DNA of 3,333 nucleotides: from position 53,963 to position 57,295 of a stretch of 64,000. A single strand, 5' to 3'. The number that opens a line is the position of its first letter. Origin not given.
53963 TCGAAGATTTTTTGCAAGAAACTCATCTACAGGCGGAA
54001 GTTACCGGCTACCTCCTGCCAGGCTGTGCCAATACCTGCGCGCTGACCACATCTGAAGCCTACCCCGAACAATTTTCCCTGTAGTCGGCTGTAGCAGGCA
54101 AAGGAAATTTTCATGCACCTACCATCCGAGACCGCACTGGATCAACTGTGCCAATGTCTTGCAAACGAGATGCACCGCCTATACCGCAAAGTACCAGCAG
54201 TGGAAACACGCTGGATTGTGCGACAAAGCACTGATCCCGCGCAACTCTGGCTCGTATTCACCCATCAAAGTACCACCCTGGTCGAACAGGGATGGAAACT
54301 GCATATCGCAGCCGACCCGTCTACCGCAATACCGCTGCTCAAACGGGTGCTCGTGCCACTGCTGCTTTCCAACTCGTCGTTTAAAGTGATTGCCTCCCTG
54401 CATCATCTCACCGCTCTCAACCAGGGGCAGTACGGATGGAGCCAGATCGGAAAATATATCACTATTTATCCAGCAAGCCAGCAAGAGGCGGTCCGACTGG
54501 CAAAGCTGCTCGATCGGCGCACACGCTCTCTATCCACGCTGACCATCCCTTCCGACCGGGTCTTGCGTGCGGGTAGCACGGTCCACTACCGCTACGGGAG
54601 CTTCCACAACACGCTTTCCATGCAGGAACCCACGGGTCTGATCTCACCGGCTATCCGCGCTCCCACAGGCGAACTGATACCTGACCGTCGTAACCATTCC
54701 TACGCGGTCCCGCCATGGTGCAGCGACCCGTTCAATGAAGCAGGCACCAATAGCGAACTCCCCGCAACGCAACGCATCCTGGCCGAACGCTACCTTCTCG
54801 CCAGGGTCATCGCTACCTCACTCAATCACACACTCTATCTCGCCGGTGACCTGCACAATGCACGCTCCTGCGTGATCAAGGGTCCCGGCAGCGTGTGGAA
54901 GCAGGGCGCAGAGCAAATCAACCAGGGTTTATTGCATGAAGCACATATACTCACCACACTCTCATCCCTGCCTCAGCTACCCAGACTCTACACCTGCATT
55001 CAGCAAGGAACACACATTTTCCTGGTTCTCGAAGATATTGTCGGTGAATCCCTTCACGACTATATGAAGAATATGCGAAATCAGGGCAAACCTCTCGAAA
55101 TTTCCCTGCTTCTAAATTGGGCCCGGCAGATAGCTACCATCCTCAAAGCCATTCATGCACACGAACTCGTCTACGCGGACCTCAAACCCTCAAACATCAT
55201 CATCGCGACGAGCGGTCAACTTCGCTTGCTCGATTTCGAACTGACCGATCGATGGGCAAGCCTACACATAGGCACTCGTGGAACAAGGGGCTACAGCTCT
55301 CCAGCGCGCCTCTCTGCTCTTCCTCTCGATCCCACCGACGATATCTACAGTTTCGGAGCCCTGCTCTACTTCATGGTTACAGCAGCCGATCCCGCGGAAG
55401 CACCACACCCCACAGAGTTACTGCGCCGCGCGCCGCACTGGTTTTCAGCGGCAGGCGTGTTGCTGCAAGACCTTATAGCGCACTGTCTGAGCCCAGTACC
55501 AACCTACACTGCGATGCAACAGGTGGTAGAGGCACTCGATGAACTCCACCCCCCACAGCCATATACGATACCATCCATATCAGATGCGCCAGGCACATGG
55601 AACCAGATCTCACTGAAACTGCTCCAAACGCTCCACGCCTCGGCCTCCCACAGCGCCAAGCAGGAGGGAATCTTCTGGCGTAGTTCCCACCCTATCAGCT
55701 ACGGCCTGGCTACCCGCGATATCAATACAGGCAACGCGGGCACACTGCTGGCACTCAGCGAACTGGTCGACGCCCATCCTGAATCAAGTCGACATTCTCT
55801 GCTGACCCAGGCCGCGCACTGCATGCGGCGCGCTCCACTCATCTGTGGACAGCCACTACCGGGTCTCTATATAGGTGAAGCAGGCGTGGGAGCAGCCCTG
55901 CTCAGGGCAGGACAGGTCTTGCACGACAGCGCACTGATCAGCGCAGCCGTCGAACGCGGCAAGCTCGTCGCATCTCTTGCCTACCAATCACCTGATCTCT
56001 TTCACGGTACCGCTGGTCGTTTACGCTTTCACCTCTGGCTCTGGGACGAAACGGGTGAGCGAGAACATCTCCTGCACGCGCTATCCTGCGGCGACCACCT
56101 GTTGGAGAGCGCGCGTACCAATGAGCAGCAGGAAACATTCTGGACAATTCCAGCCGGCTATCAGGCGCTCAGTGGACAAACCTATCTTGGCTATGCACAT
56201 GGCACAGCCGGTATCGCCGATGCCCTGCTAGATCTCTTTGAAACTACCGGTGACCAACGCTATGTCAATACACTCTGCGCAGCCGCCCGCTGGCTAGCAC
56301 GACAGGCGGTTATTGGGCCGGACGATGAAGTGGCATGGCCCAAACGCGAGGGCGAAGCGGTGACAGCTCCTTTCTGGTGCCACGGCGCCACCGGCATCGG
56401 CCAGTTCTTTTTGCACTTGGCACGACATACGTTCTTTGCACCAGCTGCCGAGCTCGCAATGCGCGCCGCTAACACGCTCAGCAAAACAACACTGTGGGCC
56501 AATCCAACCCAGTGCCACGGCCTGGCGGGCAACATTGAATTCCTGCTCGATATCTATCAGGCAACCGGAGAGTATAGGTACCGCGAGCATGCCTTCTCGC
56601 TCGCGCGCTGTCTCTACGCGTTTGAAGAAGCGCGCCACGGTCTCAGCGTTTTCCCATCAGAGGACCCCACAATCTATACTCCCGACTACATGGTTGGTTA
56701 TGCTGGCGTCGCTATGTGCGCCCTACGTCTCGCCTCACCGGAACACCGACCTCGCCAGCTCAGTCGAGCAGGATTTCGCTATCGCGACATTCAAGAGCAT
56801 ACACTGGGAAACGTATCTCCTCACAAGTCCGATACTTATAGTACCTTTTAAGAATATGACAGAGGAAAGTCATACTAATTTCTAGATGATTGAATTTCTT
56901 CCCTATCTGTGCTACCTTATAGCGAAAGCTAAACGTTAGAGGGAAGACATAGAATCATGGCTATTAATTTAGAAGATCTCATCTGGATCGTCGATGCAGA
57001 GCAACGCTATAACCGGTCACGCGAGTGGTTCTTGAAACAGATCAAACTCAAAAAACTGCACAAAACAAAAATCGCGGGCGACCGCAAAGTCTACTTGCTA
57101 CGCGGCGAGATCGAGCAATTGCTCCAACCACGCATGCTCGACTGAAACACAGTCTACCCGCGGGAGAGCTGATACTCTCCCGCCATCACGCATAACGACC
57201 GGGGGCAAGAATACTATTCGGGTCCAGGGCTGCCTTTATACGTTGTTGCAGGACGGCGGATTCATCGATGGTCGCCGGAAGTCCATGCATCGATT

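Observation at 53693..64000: Lanthipeptide locus with two Zn-ligand LanL-type synthetases, an NHLP/Nif11-like precursor, a cNMP-domain ABC exporter and an FAD oxidase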

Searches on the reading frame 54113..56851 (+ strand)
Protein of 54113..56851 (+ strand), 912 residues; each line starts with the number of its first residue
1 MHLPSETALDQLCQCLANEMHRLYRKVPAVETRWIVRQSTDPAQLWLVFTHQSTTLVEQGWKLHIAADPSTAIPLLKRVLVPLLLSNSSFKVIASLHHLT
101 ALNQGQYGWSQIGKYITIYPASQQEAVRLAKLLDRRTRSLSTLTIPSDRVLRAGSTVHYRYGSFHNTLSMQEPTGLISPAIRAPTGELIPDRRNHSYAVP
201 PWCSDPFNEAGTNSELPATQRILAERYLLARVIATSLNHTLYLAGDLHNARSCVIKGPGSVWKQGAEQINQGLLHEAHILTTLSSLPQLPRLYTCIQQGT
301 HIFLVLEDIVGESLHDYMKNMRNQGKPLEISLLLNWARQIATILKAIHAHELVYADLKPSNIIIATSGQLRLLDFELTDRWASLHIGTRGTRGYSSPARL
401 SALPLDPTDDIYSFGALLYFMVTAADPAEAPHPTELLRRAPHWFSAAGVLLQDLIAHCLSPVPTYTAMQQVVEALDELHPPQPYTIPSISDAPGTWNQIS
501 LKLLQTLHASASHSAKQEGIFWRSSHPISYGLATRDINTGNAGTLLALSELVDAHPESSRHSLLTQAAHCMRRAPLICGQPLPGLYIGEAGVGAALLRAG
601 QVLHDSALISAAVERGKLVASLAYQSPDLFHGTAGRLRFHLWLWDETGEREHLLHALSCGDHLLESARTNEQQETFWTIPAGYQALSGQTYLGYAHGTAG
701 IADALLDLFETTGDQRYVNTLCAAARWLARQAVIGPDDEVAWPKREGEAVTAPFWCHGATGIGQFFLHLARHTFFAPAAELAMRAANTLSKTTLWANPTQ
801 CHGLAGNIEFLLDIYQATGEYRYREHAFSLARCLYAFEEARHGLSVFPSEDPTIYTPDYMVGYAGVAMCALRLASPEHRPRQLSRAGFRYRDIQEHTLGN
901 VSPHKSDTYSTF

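Call 6: search_protein_families(library=pfam, proteins=[window:54113-56851:+], max_evalue=0.01)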
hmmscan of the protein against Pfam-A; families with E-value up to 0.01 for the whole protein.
window:54113-56851:+ (912 aa): 5 families
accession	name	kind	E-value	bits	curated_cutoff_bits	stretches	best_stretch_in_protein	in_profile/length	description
PF05147.19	LANC_like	-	4.3e-42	144.4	23.2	1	536-878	6-342/350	Lanthionine synthetase C-like protein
PF25816.1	RamC_N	-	4.7e-41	140.8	27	1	40-210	15-182/191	RamC, N-terminal domain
PF00069.31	Pkinase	-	1e-25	91.1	31.7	1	268-434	40-203/263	Protein kinase domain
PF07714.23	PK_Tyr_Ser-Thr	-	3.3e-14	53.3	23.1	1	263-436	37-213/258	Protein tyrosine and serine/threonine kinase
PF03109.22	ABC1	-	0.00014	21.5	22.9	1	300-379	141-215/244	ABC1 atypical kinase-like domain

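Call 7: search_protein_families(library=ncbifam, proteins=[window:54113-56851:+], max_evalue=0.01)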
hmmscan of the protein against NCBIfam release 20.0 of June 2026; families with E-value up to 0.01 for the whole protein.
window:54113-56851:+ (912 aa): 18 families
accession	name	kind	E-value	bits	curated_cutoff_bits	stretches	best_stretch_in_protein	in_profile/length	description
NF038150.1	lanthi_synth_IV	equivalog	1.3e-190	635.7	650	1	40-879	3-849/851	class IV lanthionine synthetase LanL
NF038151.1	lanthi_synth_III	equivalog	4.8e-103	346.1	575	1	27-868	29-830/833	class III lanthionine synthetase LanKC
TIGR03897.1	lanti_2_LanM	subfamily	7.2e-41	139.9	304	1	490-876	543-932/932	type 2 lanthipeptide synthetase LanM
NF033483.0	PknB_PASTA_kin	equivalog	3.9e-22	79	450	1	220-433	2-213/563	Stk1 family PASTA domain-containing Ser/Thr kinase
NF052427.1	StpK7MSMEG_1200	equivalog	5.7e-15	54.8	900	1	307-430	87-211/601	serine/threonine protein kinase StpK7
NF047741.1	antiphage_MADS6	equivalog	5.4e-13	48.3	460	1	274-462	243-442/612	methylation-associated defense system protein kinase MAD6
NF033442.0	BREX_PglW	equivalog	6.6e-11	40.7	990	1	268-397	550-677/1391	BREX system serine/threonine kinase PglW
NF053615.1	SerThrKinAfsKStmc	equivalog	1.7e-06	27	1300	1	323-435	104-220/809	protein serine/threonine kinase AfsK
NF009651.0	PRK13184.1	equivalog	2.3e-06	25.9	839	1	226-424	3-227/932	serine/threonine-protein kinase PknD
TIGR03724.2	arch_bud32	equivalog_domain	6.2e-06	25.8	125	1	289-379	57-132/193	KEOPS complex kinase/ATPase Bud32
NF043056.1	T4SS_LegK1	equivalog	4e-05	22.4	550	1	273-418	125-280/516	Dot/Icm T4SS effector kinase LegK1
NF058632.1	SerThrKinPrkT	equivalog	4.3e-05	22.7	280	1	297-374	90-161/322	serine/threonine protein kinase PrkT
NF011463.0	PRK14879.1-4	equivalog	5.1e-05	22.8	188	1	276-379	68-161/237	Kae1-associated kinase Bud32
TIGR03903.1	TOMM_kin_cyc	equivalog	0.00088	17.2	705.75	1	301-417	53-178/1267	TOMM system kinase/cyclase fusion protein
NF011460.0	PRK14879.1-1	equivalog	0.0016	17.6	199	1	300-380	84-159/232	Kae1-associated kinase Bud32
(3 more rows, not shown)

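Call 13: find_encoding_contigs(protein=window:54113-56851:+, flank=10000, max_places=6)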
Protein window:54113-56851:+ (912 aa): 1 contig read that carries it; 1 place shown.
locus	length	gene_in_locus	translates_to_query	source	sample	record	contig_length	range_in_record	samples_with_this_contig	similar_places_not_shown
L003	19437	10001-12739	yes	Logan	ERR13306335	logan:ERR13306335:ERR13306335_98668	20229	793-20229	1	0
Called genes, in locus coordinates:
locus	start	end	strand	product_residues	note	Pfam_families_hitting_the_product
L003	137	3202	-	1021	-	PF00498:FHA, PF16697:Yop-YscD_cpl, PF16697:Yop-YscD_cpl, PF00498:FHA, PF00005:ABC_tran, PF13304:AAA_21, PF01061:ABC2_membrane, PF12698:ABC2_membrane_3, +2 more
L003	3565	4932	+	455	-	PF01546:Peptidase_M20, PF07687:M20_dimer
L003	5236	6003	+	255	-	PF04488:Gly_transf_sug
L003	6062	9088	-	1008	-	PF25873:WHD_MalT, PF13424:TPR_12 (faint), PF17874:TPR_MalT, PF00196:GerE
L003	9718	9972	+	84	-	-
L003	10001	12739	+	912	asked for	PF25816:RamC_N, PF00069:Pkinase, PF07714:PK_Tyr_Ser-Thr, PF05147:LANC_like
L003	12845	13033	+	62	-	-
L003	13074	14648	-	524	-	PF01565:FAD_binding_4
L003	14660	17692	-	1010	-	PF00664:ABC_membrane, PF00005:ABC_tran, PF02463:SMC_N (faint), PF13304:AAA_21 (faint), PF00027:cNMP_binding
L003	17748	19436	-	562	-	?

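Call 19: find_related_loci(query=A1, collection=genome_contigs, flank=10000)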
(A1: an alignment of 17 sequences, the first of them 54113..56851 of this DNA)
Query A1 (912 aa) in genome_contigs; peptide patterns used: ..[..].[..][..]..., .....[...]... (x = any residue, [..] = any of these).
595 stretches matched a pattern; 529 encode a relative of the query (tblastn E <= 1e-3); the best 80 are kept; 77 distinct loci.
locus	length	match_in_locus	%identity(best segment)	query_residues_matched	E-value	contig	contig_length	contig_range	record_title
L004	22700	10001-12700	46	11-889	0e+0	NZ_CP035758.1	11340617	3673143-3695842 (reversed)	Ktedonosporobacter rubrisoli strain SCAWS-G2 chromosome, complete genome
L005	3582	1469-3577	56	19-714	0e+0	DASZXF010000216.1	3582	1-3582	MAG TPA_asm: Ktedonobacteraceae bacterium isolate SMAG_U6176 k141_1034790, whole genome shotgun sequence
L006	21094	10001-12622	46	31-889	0e+0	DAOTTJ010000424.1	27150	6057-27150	MAG TPA_asm: Ktedonobacteraceae bacterium isolate B93_191 k193_1108831, whole genome shotgun sequence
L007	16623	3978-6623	47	29-889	0e+0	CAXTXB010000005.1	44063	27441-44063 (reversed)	MAG TPA_asm: uncultured Dictyobacter sp. isolate public_SRR14722086_metawrap_bin.5 genome assembly, contig: public_SRR14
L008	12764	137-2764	44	32-888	0e+0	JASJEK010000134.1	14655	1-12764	MAG: Xenococcaceae cyanobacterium MO_234.B1 MO_234.c_876, whole genome shotgun sequence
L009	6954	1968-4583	44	28-891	0e+0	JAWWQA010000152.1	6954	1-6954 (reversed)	MAG: Rubrobacteraceae bacterium isolate BP_383 scaffold_11130652, whole genome shotgun sequence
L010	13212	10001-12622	45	34-890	0e+0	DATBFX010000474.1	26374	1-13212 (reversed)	MAG TPA_asm: Thermomicrobiales bacterium isolate SMAG_U3822 k141_2250929, whole genome shotgun sequence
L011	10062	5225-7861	44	32-890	0e+0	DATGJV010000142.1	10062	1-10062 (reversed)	MAG TPA_asm: Ktedonobacteraceae bacterium isolate SMAG_U9842 k141_327390, whole genome shotgun sequence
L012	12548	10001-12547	44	10-850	0e+0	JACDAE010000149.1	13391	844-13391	MAG: Ktedonobacteraceae bacterium isolate MGR_bin248 SD2897-2912_k127_8883436, whole genome shotgun sequence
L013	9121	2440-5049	45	34-891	0e+0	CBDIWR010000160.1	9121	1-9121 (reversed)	uncultured bacterium isolate NR2_7_metabat genome assembly, contig: k141_127799, whole genome shotgun sequence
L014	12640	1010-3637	44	34-891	0e+0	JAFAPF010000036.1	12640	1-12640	MAG: Rubrobacter sp. isolate CP_BM_ER_31 BM_ER_k147_8962349, whole genome shotgun sequence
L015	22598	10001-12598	43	43-891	0e+0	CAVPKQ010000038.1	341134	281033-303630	MAG: uncultured Acidobacteriaceae bacterium isolate MFD10064.bin.1.84 genome assembly, contig: contig_4178, whole genome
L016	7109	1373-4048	42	15-891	0e+0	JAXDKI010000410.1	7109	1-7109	MAG: Thermomicrobiales bacterium isolate BP_591 scaffold_2154650, whole genome shotgun sequence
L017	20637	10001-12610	43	59-911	0e+0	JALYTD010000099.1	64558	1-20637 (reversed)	MAG: Actinomycetota bacterium isolate LIV bin21 SD1460-62_k127_85431, whole genome shotgun sequence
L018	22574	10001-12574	45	44-889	0e+0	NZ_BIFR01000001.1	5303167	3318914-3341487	Tengunoibacter tsumagoiensis strain Uno3 sequence1, whole genome shotgun sequence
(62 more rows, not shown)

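Call 36: search_solved_structures(query=window:54113-56851:+, max_evalue=0.001)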
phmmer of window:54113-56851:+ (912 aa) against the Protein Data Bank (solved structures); distinct sequences matched with E-value up to 0.001: 1450 (the best 60 are shown).
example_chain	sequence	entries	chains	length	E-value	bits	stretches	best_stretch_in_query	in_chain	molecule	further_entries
8car_A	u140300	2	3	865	2.7e-50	174.5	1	45-877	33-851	Serine/threonine protein kinase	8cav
9wj0_A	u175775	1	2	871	1.6e-19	72.7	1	42-393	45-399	Protein kinase domain-containing protein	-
9wop_A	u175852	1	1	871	1.6e-19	72.7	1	42-393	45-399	Protein kinase domain-containing protein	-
8sao_B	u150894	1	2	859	2.9e-18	68.5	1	41-377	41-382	Class III lanthionine synthetase LanKC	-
8sap_A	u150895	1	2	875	3.1e-18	68.4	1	41-377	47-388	Class III lanthionine synthetase LanKC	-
8sam_A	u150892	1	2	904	3.3e-18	68.3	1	41-377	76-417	Class III lanthipeptide, Class III lanthionine synthetase LanKC fusion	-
1fot_A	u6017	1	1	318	4.3e-13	51.4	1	231-427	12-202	CAMP-DEPENDENT PROTEIN KINASE TYPE 1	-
5hes_A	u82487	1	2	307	1.5e-12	49.6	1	275-427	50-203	Mitogen-activated protein kinase kinase kinase MLT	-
5x5o_A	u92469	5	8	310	1.6e-12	49.6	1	275-427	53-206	Mitogen-activated protein kinase kinase kinase MLT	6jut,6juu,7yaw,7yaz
9ymt_A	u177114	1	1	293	2.3e-12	49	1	221-428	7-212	Serine/Threonine Kinase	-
4eqm_A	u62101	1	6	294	2.3e-12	49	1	221-428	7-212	Protein kinase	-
9rpv_N1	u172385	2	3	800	9.5e-12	47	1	275-427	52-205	Mitogen-activated protein kinase kinase kinase 20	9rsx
4ieb_A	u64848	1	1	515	1.2e-11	46.6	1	220-490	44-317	Calmodulin-domain protein kinase 1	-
4ra4_A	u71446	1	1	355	4.7e-11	44.7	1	275-452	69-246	Protein kinase C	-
3iw4_A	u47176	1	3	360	5.2e-11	44.5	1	275-452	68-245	Protein kinase C alpha type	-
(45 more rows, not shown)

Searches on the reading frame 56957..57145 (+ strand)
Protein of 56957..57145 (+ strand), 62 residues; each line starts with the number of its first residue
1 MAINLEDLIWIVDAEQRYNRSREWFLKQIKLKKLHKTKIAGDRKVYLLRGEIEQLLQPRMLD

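Call 55: search_protein_families(library=pfam, proteins=[window:56957-57145:+], max_evalue=1)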
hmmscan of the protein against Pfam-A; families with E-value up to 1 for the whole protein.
window:56957-57145:+ (62 aa): 1 family
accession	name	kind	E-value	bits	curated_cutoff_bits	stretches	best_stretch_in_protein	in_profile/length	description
PF23523.1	Microp_apicomplexa_13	-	0.12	12.7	27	1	8-40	28-60/68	Apicomplexa microprotein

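Call 98: search_protein_families(library=ncbifam, proteins=[window:56957-57145:+], max_evalue=1)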
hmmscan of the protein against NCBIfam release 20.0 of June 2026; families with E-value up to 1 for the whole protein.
window:56957-57145:+ (62 aa): 0 families

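Call 103: predict_structure(protein=window:56957-57145:+)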
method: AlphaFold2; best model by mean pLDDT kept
length: 62 residues; sequences in the alignment: 1
mean_pLDDT: 60.5   pTM: 0.39
mean pLDDT of the five models: 60.5, 52.1, 50.3, 47.9, 46.4
residues with pLDDT >= 90: 0; 70-90: 21; 50-70: 22; < 50: 19
segments of 3 or more residues with pLDDT < 50: 34-46, 60-62
pLDDT, mean of each block of 10 residues (from residue 1): 66 74 74 50 47 55 48
secondary structure, 60 per line:
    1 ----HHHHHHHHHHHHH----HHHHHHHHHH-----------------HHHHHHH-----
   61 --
elements in order: H5-17 H22-31 H49-55

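Call 105: fold_search(model_id=the predicted structure, library=pdb)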
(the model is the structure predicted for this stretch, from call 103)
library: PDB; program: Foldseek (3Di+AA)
matches with E <= 10: 10; with E <= 0.001: 0
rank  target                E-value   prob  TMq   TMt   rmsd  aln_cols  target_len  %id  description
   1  5x3t_A                6.5e+00  0.05  0.39  0.35  18.2        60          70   12  VapBC from Mycobacterium tuberculosis (released 2017-06-07)
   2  3d36_C                7.0e+00  0.08  0.31  0.44   5.4        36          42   25  How to Switch Off a Histidine Kinase: Crystal Structure of Geobacillus stearothermophilus KinB with the Inhibitor Sda (released 2009-01-13)
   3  3fgt_A                7.0e+00  0.03  0.28  0.12  11.8        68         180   15  Two chain form of the 66.3 kDa protein from mouse lacking the linker peptide (released 2009-09-15)
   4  6gts_C                7.5e+00  0.04  0.36  0.28  15.4        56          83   18  Structure of the AtaT-AtaR complex bound DNA (released 2019-03-06)
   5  3fgr_A                7.5e+00  0.02  0.28  0.12  12.5        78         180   13  Two chain form of the 66.3 kDa protein at 1.8 Angstroem (released 2009-09-15)
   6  1skq_A                8.0e+00  0.10  0.39  0.07   2.7        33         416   15  The crystal structure of Sulfolobus solfataricus elongation factor 1-alpha in complex with magnesium and GDP (released 2004-07-20)
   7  1tfe                  8.0e+00  0.04  0.38  0.19  12.1        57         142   12  DIMERIZATION DOMAIN OF EF-TS FROM T. THERMOPHILUS (released 1996-11-08)
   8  3fyr_A                9.3e+00  0.07  0.30  0.47   4.4        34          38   24  Crystal structure of the sporulation histidine kinase inhibitor Sda from Bacillus subtilis (released 2009-06-23)
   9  6ajm_C                9.3e+00  0.02  0.34  0.27  17.0        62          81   16  Crystal structure of apo AtaTR (released 2019-01-02)
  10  1g5c_B                9.9e+00  0.06  0.35  0.16   3.0        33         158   15  CRYSTAL STRUCTURE OF THE 'CAB' TYPE BETA CLASS CARBONIC ANHYDRASE FROM METHANOBACTERIUM THERMOAUTOTROPHICUM (released 2001-04-04)
